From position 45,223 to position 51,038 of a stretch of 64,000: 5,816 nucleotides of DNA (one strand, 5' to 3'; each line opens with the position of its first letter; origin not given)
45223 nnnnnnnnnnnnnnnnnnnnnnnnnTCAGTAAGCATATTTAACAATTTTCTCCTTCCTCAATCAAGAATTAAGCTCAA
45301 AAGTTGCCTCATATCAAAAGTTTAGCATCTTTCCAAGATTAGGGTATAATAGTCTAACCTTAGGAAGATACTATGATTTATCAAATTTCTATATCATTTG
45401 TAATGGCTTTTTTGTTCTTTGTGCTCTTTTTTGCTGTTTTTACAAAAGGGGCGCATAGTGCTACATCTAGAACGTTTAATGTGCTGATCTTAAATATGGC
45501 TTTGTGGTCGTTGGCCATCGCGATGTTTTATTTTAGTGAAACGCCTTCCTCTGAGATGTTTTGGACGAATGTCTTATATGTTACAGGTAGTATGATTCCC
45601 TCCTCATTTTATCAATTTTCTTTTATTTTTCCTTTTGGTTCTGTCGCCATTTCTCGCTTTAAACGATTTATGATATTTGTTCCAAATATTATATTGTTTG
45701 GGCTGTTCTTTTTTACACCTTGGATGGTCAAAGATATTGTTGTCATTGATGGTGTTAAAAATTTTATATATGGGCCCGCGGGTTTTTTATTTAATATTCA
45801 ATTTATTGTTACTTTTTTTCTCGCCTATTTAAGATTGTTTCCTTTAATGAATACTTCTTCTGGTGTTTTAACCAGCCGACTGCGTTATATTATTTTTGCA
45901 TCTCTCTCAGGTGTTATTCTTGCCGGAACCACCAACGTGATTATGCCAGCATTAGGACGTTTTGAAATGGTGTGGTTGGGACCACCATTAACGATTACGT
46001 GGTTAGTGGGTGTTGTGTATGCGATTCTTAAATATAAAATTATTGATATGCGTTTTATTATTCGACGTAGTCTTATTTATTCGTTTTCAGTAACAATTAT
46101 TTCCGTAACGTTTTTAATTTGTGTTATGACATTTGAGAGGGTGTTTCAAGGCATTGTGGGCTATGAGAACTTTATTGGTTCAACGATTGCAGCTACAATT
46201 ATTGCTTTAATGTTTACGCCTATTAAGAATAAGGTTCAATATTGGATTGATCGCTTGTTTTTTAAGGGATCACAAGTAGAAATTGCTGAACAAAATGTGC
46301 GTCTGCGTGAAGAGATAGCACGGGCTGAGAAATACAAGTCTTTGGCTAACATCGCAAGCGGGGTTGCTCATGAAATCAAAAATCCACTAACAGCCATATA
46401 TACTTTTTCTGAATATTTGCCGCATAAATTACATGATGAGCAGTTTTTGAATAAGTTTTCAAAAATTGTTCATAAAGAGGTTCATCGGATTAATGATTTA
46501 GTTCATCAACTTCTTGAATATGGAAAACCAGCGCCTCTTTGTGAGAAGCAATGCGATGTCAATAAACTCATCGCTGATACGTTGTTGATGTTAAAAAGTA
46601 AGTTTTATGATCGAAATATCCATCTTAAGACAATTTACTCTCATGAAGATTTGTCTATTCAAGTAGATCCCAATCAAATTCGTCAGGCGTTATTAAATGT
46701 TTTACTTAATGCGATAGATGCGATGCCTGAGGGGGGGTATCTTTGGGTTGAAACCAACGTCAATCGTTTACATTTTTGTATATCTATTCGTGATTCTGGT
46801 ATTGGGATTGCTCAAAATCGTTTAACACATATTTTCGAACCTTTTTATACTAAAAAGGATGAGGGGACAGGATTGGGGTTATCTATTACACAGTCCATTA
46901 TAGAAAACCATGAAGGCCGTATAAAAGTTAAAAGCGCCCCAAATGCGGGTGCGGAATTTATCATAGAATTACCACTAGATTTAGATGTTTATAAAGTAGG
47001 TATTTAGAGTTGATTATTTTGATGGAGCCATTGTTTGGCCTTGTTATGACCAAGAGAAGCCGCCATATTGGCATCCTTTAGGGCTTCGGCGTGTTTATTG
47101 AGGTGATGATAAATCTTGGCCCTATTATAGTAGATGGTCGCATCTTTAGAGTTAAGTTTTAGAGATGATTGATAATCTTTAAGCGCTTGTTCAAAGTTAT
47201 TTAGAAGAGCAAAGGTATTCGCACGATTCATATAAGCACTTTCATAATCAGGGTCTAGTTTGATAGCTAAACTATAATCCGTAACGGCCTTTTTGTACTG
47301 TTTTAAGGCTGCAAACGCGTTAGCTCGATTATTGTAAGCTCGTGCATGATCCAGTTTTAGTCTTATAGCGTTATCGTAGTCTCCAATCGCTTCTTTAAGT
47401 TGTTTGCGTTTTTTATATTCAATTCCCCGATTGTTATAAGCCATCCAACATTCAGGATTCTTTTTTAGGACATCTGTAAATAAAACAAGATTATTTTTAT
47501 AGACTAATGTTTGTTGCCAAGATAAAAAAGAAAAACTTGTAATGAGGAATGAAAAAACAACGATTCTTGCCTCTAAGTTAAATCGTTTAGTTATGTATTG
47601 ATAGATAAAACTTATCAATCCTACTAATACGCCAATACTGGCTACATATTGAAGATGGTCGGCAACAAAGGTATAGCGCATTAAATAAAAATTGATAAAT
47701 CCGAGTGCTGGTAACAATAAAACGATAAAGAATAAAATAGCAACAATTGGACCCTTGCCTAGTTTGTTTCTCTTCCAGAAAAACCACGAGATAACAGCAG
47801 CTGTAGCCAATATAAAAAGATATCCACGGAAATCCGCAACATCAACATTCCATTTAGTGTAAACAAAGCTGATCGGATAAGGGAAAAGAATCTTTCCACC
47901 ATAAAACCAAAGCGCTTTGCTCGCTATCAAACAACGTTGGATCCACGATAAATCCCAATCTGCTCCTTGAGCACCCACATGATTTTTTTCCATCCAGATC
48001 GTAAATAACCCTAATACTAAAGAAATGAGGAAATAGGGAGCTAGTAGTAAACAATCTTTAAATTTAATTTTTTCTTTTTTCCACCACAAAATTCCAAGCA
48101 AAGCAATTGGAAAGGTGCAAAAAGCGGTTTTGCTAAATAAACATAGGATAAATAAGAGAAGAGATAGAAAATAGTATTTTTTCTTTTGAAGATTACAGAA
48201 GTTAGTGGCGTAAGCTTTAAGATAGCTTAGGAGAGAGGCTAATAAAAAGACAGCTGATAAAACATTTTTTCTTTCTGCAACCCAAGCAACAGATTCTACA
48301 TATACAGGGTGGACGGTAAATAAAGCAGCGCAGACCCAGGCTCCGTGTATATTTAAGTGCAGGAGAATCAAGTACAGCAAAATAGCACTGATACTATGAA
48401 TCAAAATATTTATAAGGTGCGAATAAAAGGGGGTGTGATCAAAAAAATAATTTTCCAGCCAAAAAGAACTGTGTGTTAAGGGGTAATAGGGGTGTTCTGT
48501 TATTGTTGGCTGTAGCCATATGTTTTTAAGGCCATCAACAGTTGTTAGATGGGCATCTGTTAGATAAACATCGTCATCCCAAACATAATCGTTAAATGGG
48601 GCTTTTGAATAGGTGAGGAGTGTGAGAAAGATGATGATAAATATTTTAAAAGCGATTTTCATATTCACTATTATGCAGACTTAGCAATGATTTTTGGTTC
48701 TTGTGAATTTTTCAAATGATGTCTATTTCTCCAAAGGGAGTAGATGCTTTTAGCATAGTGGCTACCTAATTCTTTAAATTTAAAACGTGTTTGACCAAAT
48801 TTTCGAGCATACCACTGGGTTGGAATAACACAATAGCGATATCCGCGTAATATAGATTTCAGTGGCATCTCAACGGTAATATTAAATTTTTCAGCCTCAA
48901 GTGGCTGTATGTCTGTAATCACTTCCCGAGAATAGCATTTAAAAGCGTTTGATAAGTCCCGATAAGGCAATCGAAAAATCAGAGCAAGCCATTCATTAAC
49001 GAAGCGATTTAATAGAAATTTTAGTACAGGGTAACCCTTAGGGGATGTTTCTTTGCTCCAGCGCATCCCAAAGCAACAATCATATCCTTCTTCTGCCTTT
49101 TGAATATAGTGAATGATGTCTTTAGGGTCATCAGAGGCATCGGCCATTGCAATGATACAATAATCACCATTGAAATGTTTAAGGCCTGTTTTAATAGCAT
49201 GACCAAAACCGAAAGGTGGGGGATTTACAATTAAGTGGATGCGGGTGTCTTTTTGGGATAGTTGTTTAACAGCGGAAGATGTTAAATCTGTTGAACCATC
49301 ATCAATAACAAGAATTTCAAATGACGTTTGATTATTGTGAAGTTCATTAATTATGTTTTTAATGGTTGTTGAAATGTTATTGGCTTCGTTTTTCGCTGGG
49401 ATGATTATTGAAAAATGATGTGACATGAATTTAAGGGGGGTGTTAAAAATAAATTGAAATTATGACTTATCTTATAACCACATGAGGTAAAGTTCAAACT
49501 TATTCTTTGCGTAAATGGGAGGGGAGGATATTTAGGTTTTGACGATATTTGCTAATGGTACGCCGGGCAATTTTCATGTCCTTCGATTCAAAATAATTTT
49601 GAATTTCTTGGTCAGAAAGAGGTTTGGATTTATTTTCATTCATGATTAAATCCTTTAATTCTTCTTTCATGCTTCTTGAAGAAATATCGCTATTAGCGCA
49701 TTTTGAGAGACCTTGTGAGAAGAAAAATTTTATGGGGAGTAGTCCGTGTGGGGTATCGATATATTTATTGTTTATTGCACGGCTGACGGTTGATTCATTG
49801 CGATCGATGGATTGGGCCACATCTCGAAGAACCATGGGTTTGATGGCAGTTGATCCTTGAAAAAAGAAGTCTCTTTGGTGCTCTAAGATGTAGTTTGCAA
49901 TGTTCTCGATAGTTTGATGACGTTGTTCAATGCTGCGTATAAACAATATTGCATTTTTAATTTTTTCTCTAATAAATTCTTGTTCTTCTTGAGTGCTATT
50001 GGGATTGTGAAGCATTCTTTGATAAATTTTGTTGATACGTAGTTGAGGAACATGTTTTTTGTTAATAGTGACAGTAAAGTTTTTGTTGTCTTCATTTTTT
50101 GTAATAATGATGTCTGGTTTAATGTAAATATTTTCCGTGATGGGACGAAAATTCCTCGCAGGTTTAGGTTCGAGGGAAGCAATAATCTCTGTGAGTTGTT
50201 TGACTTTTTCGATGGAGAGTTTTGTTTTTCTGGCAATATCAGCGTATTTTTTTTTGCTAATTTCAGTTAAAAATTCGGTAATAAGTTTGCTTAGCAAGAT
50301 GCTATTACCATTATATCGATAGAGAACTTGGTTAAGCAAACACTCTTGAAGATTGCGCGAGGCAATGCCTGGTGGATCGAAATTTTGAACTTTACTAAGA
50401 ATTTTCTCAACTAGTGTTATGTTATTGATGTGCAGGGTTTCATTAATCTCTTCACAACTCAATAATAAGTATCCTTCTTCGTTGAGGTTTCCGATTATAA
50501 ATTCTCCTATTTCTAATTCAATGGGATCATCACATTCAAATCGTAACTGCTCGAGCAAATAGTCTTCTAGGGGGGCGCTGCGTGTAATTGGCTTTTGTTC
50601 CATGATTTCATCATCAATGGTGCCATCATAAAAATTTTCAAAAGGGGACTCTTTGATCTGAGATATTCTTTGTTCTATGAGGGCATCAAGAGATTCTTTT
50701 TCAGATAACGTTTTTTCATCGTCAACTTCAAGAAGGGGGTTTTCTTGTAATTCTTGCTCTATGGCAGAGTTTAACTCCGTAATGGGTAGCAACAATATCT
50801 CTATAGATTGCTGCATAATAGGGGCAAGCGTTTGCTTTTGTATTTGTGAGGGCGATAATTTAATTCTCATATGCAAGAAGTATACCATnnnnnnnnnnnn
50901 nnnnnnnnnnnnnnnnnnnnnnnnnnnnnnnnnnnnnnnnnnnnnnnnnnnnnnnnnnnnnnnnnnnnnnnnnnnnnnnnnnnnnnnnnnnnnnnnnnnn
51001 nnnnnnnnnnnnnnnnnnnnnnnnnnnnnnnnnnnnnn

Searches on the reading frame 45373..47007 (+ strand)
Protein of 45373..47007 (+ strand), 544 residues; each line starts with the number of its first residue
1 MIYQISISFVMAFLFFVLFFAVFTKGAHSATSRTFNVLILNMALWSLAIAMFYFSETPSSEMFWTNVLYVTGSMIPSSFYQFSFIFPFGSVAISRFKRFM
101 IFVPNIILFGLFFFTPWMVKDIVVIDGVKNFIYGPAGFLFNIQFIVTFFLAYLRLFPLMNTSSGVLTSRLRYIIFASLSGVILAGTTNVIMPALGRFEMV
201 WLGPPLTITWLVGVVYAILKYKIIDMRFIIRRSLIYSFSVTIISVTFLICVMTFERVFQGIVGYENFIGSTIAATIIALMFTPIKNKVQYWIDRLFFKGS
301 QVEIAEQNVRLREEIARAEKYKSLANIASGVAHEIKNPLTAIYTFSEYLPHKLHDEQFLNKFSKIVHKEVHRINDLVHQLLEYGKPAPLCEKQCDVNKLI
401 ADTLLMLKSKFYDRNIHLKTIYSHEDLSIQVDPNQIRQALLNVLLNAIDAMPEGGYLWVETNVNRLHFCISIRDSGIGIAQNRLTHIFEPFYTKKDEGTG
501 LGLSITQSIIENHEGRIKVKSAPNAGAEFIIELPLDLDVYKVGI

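Call 10: search_protein_families(library=pfam, proteins=[window:45373-47007:+], max_evalue=0.001)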
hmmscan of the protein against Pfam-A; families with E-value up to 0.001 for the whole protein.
window:45373-47007:+ (544 aa): 2 families
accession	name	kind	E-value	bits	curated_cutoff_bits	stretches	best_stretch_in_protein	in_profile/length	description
PF02518.31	HATPase_c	-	2.9e-26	92.5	26.4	1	432-536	2-110/111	Histidine kinase-, DNA gyrase B-, and HSP90-like ATPase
PF00512.31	HisKA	-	1.4e-10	41.5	26.9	1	326-385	4-62/66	His Kinase A (phospho-acceptor) domain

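Call 13: search_protein_families(library=ncbifam, proteins=[window:45373-47007:+], max_evalue=0.001)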
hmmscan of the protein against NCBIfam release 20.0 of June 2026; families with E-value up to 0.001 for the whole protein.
window:45373-47007:+ (544 aa): 81 families (the best 25 are shown)
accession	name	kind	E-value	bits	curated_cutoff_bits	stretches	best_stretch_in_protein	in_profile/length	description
NF008468.0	PRK11360.1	equivalog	4e-67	227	646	1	307-536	379-609/616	two-component system sensor histidine kinase AtoS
NF007688.0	PRK10364.1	equivalog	1.6e-63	215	479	1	303-536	226-452/460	two-component system sensor histidine kinase ZraS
NF046044.1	PnpS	equivalog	1.7e-46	159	400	1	326-534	172-390/390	two-component system histidine kinase PnpS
NF053867.1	SprKinKinDBac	equivalog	8.8e-44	149.8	775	1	310-535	273-497/500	sporulation kinase KinD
NF010411.0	PRK13837.1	equivalog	9.6e-43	146.2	647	1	306-536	432-676/828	two-component system VirA-like sensor kinase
NF033092.0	HK_WalK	equivalog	8.3e-36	123.7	725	1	327-535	375-594/594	cell wall metabolism sensor histidine kinase WalK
NF046020.1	HisKinCckABruc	equivalog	1.5e-35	122.3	1000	1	301-535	458-707/868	cell cycle histidine kinase CckA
TIGR02966.1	phoR_proteo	equivalog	1.9e-33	115.9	334.2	1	327-532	117-332/333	phosphate regulon sensor histidine kinase PhoR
NF008312.0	PRK11100.1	equivalog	3.3e-33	115.2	356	1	327-535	259-474/477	two-component system sensor histidine kinase CreC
NF047874.1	MASE3_PAS_HK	subfamily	9.1e-33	113.9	560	1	310-536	383-626/655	MASE3 domain-containing sensor histidine kinase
NF041735.1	hist_kin_RppB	equivalog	3e-32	112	400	1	320-534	212-438/438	two-component system sensor histidine kinase RppB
NF006800.0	PRK09303.1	equivalog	7.2e-31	107.5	342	1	301-535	127-377/383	histidine kinase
NF047497.1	HK_LIC_12097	equivalog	9.2e-31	106.9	500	1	304-535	131-366/367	LIC_12097 family sensor histidine kinase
NF046026.1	HisKinCckACaul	equivalog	4.2e-30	104.5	1000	1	303-537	282-534/678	cell cycle histidine kinase CckA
NF010076.0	PRK13557.1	subfamily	5.4e-30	104.3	631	1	279-536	122-395/540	histidine kinase famiy protein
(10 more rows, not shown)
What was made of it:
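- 45373..47007 (+): Orphan membrane histidine kinase whose catalytic core is most like AtoS and ZraS. From general knowledge, those are partners of NtrC-type sigma-54 activators. It is a candidate sensor for the missing activator. NCBIfam AtoS 4e-67 and ZraS 1.6e-63; PrsK scores only 100 bits against a cut-off of 300 (call 13).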

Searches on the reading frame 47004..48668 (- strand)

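Call 10: search_protein_families(library=pfam, proteins=[window:47004-48668:-], max_evalue=0.001)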
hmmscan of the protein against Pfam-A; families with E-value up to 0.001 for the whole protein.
window:47004-48668:- (554 aa): 11 families
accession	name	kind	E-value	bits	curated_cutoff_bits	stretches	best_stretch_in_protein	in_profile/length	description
PF00515.34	TPR_1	-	9.9e-29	98.4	27.8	4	442-475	1-34/34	Tetratricopeptide repeat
PF13414.12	TPR_11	-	1e-21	76.7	26.8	3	484-522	2-40/42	TPR repeat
PF07719.23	TPR_2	-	7.7e-20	69.8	27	2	442-475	1-34/34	Tetratricopeptide repeat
PF13432.12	TPR_16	-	2e-15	57.4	32.7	2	483-536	4-57/65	Tetratricopeptide repeat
PF13431.12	TPR_17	-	1.7e-13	50.1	24.4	1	499-530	2-33/34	Tetratricopeptide repeat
PF13181.12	TPR_8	-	2.2e-13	49.7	25.7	1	442-475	1-34/34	Tetratricopeptide repeat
PF13371.12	TPR_9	-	1.8e-09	37.9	35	0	490-532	9-51/73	Tetratricopeptide repeat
PF13424.12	TPR_12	-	1.3e-07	32.1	30.1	2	441-505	2-74/77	Tetratricopeptide repeat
PF13428.12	TPR_14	-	2.4e-06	28.1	23.5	0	443-484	2-43/44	Tetratricopeptide repeat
PF10516.15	SHNi-TPR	-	0.00014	21.8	21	0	491-505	16-30/38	SHNi-TPR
PF13374.12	TPR_10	-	0.00036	20.9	27.5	0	410-437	4-31/42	Tetratricopeptide repeat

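Call 13: search_protein_families(library=ncbifam, proteins=[window:47004-48668:-], max_evalue=0.001)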
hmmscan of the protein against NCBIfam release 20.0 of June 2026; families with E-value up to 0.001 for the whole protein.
window:47004-48668:- (554 aa): 13 families
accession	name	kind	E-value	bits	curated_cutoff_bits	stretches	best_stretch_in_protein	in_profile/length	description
TIGR00990.1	3a0801s09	subfamily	1.3e-11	43.9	757.25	1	410-500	129-218/615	mitochondrial import receptor subunit TOM70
NF040959.1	MamA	equivalog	1.2e-10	41.2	200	1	394-532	57-195/204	magnetosome protein MamA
TIGR02552.1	LcrH_SycD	equivalog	1e-07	31.8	104.8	1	450-498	60-108/136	SycD/LcrH family type III secretion system chaperone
NF047558.1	TPR_END_plus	domain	1.7e-07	31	32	0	478-509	1-32/56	TPR end-of-group domain-containing protein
TIGR02521.1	type_IV_pilW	equivalog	3.2e-07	30.1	154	1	455-515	44-104/234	type IV pilus biogenesis/stability protein PilW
TIGR02917.1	PEP_TPR_lipo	equivalog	5.6e-07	27.8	312.2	1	403-534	120-251/899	XrtA/PEP-CTERM system TPR-repeat protein PrsT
NF033758.1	gliding_GltE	equivalog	8.2e-07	28.3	225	1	444-547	292-394/411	adventurous gliding motility TPR repeat lipoprotein GltE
NF033920.0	C39_PA2778_fam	equivalog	1.3e-06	28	150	1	449-539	163-253/255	PA2778 family cysteine peptidase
NF008391.2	PRK11189.1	equivalog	7.5e-06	25.6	250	0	397-464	88-155/297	lipoprotein NlpI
NF033762.1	social_mot_Tgl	equivalog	7.4e-05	22.2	225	1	392-531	49-191/252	social motility TPR repeat lipoprotein Tgl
NF002725.1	PRK02603.1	equivalog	0.00018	21.6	143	0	453-548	46-144/173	photosystem I assembly protein Ycf3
NF047371.1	FlcA_CTERM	equivalog_domain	0.00019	20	300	1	442-537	399-500/646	periplasmic flagellar collar protein FlcA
TIGR03939.1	PGA_TPR_OMP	equivalog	0.00095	17.5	366.65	0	423-544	68-188/800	poly-beta-1,6 N-acetyl-D-glucosamine export porin PgaA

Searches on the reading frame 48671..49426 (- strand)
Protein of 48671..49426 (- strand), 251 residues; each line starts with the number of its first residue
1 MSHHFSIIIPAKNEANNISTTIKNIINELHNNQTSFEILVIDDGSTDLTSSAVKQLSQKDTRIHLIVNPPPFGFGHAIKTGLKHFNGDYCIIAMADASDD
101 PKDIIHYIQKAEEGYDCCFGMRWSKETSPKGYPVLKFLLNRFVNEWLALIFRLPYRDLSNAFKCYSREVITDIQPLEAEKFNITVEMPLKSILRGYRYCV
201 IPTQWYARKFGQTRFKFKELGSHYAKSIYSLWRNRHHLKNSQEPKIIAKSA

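Call 10: search_protein_families(library=pfam, proteins=[window:48671-49426:-], max_evalue=0.001)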
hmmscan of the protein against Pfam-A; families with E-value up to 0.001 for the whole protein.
window:48671-49426:- (251 aa): 3 families
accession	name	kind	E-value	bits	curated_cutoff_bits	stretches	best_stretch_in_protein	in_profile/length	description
PF00535.33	Glycos_transf_2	-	1.7e-25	90.3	23.3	1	6-143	1-137/168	Glycosyl transferase family 2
PF13641.12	Glyco_tranf_2_3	-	2.3e-06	28.3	27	1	4-184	2-185/230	Glycosyltransferase like family 2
PF10111.15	Glyco_tranf_2_2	-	7.1e-05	22.9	27.3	1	6-96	1-91/276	Glycosyltransferase like family 2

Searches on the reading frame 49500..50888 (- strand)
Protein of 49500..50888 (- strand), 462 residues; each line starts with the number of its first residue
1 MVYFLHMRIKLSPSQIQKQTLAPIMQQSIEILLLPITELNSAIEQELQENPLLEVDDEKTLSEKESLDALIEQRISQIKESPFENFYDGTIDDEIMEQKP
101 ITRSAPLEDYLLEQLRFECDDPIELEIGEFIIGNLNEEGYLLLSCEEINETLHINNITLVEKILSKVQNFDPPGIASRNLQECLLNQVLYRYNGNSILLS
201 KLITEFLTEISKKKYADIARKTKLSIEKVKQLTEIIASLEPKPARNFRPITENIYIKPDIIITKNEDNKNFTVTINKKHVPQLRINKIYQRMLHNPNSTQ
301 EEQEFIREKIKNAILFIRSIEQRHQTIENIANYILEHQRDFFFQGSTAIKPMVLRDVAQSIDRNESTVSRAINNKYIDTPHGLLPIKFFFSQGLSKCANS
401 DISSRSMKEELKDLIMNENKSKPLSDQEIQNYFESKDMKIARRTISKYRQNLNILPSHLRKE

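Call 10: search_protein_families(library=pfam, proteins=[window:49500-50888:-], max_evalue=0.001)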
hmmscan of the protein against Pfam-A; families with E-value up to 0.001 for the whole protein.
window:49500-50888:- (462 aa): 3 families
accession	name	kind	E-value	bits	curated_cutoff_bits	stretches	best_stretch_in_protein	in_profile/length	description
PF04552.19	Sigma54_DBD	-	1.2e-52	178.4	22.8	1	304-461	2-159/160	Sigma-54, DNA binding domain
PF04963.19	Sigma54_CBD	-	2.4e-49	168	22.9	1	101-289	6-185/185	Sigma-54 factor, core binding domain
PF00309.25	Sigma54_AID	-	6e-12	45.6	23.8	1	10-55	1-46/46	Sigma-54 factor, Activator interacting domain (AID)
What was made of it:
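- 49500..50870 (-): rpoN (sigma-54), with the probable start at the ATG 50870-50868 (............). It carries the RpoN box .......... Pfam AID, CBD and DBD (call 10).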

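Call 13: search_protein_families(library=ncbifam, proteins=[window:49500-50888:-], max_evalue=0.001)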
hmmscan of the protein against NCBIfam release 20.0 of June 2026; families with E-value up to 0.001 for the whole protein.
window:49500-50888:- (462 aa): 7 families
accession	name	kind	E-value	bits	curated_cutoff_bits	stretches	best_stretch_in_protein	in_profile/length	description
TIGR02395.1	rpoN_sigma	equivalog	5.9e-117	391.3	277.35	1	15-461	1-434/434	RNA polymerase factor sigma-54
NF004595.0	PRK05932.1-2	equivalog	6.1e-102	342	513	1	14-461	8-481/484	RNA polymerase factor sigma-54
NF009118.0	PRK12469.1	subfamily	2.8e-90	303.5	396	1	14-461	8-479/483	RNA polymerase factor sigma-54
NF004598.0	PRK05932.1-5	equivalog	1.2e-85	288.2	621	2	89-461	130-502/504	RNA polymerase factor sigma-54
NF004596.0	PRK05932.1-3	subfamily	2.8e-83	280.6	499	2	93-461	141-505/515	RNA polymerase factor sigma-54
NF004597.0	PRK05932.1-4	equivalog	6.6e-77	259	817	1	17-461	11-474/477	RNA polymerase factor sigma-54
NF004602.0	PRK05932.2-4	equivalog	6.5e-64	216.3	506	1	10-461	4-409/416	RNA polymerase factor sigma-54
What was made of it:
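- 49500..50870 (-): TIGR02395 scores 391 bits (call 13).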
